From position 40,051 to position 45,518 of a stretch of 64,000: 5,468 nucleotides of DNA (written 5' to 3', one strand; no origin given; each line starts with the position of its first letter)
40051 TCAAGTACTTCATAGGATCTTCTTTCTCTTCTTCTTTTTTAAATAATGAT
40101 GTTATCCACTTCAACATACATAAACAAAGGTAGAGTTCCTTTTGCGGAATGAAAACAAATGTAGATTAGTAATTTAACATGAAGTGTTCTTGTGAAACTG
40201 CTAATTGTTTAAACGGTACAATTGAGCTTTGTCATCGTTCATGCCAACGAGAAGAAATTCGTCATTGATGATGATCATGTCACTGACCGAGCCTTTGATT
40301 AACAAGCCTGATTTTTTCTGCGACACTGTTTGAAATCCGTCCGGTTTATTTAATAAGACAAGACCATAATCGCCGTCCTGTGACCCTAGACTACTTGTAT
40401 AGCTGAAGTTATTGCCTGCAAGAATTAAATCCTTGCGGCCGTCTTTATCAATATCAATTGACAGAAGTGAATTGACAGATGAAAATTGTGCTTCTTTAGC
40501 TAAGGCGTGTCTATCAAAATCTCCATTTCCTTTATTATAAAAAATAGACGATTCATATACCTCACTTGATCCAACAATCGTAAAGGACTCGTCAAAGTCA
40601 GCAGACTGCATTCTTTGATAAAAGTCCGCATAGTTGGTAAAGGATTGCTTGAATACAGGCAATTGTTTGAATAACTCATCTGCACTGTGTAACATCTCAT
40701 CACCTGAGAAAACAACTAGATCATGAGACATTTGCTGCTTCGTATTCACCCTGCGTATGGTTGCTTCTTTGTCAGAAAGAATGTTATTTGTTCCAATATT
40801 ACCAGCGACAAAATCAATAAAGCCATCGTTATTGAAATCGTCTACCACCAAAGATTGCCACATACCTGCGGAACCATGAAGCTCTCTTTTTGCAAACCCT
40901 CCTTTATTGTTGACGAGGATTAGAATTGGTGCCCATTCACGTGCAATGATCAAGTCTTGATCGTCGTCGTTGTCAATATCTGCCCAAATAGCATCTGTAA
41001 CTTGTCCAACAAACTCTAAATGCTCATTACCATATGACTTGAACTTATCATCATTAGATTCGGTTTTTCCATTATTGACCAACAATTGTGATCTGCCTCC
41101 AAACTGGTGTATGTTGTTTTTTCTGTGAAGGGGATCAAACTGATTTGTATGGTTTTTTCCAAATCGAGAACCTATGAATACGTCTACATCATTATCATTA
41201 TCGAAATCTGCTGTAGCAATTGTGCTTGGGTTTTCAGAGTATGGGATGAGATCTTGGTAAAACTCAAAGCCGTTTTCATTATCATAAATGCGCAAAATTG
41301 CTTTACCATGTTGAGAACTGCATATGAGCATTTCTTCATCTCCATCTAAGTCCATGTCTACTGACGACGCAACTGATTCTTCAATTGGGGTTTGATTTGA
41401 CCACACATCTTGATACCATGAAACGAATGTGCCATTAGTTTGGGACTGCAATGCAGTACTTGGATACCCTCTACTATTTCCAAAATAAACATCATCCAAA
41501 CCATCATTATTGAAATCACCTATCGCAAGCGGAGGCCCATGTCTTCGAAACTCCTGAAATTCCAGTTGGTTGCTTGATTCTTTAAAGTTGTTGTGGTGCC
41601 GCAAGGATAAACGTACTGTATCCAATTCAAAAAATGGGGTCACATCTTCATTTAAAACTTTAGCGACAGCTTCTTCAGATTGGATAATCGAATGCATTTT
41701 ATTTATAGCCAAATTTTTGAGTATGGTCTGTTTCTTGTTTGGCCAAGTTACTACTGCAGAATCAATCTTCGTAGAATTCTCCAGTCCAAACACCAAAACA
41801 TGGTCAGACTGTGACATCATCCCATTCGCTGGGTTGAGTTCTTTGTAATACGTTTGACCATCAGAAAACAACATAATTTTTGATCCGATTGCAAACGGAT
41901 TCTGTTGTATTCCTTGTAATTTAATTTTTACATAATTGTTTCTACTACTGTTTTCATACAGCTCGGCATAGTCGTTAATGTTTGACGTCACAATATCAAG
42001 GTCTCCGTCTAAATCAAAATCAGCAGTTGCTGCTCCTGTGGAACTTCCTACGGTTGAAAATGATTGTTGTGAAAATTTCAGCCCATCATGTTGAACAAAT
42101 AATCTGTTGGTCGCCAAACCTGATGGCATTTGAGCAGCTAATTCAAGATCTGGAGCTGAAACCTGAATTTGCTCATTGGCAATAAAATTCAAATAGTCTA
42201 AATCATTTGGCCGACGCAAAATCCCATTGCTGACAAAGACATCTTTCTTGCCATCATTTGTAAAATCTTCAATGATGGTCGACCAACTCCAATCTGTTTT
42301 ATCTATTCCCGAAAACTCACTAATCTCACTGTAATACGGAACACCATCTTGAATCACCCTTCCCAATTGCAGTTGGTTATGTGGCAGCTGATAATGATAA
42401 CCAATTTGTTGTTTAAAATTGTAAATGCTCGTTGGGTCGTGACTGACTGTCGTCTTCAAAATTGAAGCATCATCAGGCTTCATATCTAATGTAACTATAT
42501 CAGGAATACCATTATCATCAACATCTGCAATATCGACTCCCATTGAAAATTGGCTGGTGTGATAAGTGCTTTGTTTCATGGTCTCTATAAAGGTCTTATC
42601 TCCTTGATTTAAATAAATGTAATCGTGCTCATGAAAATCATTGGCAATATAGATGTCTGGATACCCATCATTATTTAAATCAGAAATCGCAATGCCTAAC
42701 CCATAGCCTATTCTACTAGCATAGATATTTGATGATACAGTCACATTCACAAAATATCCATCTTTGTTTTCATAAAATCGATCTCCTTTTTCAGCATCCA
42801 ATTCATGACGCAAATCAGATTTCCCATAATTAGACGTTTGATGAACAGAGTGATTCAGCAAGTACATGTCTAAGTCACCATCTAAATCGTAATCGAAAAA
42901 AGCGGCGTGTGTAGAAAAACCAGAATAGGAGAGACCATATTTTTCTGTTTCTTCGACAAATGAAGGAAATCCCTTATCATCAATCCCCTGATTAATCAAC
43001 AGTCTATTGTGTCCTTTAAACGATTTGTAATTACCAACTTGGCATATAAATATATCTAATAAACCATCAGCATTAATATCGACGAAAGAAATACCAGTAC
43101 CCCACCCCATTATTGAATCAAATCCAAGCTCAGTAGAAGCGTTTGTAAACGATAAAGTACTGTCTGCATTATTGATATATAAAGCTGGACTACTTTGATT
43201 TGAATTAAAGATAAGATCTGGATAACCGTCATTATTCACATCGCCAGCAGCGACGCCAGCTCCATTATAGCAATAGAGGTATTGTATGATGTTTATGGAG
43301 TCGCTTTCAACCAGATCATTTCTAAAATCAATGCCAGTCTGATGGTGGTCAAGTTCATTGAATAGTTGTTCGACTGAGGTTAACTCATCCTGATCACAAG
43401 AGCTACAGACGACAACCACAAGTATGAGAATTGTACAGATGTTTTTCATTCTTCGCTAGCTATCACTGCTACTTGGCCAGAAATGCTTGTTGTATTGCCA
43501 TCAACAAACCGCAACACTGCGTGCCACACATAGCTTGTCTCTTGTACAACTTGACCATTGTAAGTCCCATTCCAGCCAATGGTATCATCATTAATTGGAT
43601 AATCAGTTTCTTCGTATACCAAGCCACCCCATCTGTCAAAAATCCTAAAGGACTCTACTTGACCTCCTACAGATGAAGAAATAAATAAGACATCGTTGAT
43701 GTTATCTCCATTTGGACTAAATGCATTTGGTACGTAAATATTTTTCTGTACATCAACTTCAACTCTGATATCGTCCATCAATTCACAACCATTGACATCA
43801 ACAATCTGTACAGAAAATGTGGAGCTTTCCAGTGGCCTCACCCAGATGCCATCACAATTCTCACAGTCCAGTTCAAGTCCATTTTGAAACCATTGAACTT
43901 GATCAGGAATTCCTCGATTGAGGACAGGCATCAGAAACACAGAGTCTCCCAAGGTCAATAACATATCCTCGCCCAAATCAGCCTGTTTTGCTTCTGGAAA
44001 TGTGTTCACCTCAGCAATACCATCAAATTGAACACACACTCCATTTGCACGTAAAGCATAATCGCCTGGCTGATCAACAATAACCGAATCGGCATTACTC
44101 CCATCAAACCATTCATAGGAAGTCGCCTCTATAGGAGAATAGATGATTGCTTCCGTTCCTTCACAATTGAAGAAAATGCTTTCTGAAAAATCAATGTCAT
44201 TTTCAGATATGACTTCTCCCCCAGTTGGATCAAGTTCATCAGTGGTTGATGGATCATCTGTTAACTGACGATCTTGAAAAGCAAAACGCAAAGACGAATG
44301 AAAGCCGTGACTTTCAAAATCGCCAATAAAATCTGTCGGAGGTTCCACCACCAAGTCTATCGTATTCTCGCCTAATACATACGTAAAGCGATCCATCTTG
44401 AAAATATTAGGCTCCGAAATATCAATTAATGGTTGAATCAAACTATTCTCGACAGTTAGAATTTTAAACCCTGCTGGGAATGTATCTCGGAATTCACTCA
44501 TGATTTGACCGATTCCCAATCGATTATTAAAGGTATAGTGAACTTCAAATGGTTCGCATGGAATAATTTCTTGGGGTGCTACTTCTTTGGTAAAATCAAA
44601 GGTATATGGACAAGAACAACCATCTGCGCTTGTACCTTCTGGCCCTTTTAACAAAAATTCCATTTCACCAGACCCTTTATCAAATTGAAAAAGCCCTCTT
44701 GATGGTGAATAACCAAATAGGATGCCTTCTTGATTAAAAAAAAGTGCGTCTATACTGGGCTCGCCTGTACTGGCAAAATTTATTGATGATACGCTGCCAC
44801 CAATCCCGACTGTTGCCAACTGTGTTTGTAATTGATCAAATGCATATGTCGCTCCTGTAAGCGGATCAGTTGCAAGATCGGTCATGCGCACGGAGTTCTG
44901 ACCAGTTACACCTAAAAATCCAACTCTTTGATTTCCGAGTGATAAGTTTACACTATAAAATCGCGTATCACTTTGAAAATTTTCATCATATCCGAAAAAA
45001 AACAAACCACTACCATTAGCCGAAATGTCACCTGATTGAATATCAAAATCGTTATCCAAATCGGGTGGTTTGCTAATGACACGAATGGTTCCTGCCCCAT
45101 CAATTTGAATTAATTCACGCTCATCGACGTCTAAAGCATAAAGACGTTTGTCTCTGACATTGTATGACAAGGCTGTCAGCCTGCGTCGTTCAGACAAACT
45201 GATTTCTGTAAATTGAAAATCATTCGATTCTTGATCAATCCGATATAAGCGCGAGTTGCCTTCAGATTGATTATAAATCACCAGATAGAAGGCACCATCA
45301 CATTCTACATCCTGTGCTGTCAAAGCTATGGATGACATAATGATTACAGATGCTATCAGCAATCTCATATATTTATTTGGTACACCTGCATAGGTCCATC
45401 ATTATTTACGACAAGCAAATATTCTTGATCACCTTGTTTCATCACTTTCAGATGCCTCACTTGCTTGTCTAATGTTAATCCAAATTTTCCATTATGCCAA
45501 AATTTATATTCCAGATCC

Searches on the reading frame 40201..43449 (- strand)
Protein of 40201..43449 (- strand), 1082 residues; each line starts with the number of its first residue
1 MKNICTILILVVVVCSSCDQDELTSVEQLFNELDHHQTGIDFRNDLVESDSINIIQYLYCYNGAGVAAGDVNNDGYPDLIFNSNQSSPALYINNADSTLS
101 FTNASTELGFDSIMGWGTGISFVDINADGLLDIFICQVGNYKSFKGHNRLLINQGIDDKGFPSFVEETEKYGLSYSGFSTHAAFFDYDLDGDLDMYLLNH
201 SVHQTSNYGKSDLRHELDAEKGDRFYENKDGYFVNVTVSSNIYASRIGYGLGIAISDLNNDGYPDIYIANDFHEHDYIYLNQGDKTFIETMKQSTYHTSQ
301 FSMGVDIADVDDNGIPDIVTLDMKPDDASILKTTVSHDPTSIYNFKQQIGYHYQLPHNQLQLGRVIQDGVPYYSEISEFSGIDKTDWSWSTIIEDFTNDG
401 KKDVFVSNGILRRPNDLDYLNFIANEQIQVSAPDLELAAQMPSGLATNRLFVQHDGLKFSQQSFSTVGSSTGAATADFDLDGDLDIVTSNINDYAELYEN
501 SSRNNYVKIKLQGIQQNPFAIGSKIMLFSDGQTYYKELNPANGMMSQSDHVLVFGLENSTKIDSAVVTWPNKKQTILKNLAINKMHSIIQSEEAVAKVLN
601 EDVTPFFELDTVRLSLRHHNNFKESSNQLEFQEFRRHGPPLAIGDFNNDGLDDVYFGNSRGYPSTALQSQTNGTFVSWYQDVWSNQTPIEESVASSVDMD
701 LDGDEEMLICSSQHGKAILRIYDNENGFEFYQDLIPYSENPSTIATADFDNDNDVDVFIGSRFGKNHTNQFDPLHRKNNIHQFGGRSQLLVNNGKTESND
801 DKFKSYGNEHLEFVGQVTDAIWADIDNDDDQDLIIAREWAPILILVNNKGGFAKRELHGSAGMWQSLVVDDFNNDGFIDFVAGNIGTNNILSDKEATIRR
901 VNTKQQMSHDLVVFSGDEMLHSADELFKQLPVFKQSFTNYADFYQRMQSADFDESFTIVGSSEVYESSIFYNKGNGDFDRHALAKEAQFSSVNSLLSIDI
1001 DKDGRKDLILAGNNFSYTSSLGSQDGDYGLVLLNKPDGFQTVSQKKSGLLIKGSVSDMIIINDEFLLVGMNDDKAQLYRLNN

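Call 78: search_protein_families(library=pfam, proteins=[window:40201-43449:-], max_evalue=0.00001)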
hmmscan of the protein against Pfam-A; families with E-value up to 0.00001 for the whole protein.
window:40201-43449:- (1082 aa): 3 families
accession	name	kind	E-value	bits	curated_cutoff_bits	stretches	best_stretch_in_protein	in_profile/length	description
PF13517.12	FG-GAP_3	-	2.2e-59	198.4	26.9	4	257-319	1-60/61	FG-GAP-like repeat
PF01839.29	FG-GAP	-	1.5e-22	79.4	22.1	0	62-83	1-22/37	FG-GAP repeat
PF07593.17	UnbV_ASPIC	-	3.1e-16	59.4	23.4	1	520-585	1-66/68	ASPIC and UnbV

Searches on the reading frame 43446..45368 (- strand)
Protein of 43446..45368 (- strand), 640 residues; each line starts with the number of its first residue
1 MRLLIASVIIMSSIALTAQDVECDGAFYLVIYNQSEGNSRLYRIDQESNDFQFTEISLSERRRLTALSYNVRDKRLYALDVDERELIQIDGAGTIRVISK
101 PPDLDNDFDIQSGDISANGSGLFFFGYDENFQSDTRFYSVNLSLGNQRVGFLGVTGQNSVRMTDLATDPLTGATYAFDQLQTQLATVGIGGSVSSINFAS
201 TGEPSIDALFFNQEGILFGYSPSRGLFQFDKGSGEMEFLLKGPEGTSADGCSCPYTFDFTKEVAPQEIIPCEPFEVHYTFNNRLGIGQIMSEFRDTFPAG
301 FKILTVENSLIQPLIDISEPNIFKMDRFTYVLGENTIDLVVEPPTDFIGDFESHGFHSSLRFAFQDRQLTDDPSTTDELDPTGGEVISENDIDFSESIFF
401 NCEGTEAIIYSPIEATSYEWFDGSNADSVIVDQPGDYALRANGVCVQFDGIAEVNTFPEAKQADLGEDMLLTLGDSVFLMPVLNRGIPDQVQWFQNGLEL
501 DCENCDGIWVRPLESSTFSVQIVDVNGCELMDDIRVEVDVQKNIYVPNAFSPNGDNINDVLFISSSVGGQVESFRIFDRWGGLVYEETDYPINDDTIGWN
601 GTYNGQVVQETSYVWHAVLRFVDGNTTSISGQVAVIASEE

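Call 78: search_protein_families(library=pfam, proteins=[window:43446-45368:-], max_evalue=0.00001)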
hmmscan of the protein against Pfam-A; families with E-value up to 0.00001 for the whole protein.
window:43446-45368:- (640 aa): 2 families
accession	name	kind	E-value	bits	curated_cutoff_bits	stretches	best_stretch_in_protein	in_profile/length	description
PF13585.12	CHU_C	-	2.3e-13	50.5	27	1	545-619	2-72/86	CHU_C Type IX secretion signal domain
PF21959.2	DUF6923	-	3.1e-09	37.4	27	1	35-196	7-167/234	Repeat of unknown function (DUF6923)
